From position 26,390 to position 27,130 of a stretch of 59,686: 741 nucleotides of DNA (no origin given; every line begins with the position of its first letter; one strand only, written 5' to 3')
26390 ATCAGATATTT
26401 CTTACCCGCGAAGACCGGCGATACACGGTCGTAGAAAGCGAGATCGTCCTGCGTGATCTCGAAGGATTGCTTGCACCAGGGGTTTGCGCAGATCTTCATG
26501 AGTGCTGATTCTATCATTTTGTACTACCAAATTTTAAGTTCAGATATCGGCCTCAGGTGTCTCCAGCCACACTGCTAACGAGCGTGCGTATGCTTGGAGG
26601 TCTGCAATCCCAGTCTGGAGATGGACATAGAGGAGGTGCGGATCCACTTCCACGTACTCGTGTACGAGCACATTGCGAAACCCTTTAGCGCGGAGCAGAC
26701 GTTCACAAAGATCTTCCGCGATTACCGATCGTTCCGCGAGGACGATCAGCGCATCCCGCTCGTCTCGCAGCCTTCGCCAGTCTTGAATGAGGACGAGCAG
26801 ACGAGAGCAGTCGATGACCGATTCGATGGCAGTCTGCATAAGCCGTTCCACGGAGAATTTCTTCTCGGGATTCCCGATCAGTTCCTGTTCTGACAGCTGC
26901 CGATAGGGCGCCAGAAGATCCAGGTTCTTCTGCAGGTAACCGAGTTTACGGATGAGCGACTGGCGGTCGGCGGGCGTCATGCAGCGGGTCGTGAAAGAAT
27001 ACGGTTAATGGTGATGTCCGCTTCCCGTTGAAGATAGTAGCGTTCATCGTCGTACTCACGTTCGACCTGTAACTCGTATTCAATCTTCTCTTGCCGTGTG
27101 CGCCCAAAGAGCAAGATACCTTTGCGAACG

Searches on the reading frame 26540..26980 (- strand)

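Call 67: search_protein_families(library=pfam, proteins=[window:26540-26980:-], max_evalue=0.00001)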
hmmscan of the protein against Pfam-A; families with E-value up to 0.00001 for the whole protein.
window:26540-26980:- (146 aa): 1 family
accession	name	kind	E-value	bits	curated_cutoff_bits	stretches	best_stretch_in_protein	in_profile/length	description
PF01934.22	HepT-like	-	2.6e-21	76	23.5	1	17-134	2-119/120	Ribonuclease HepT-like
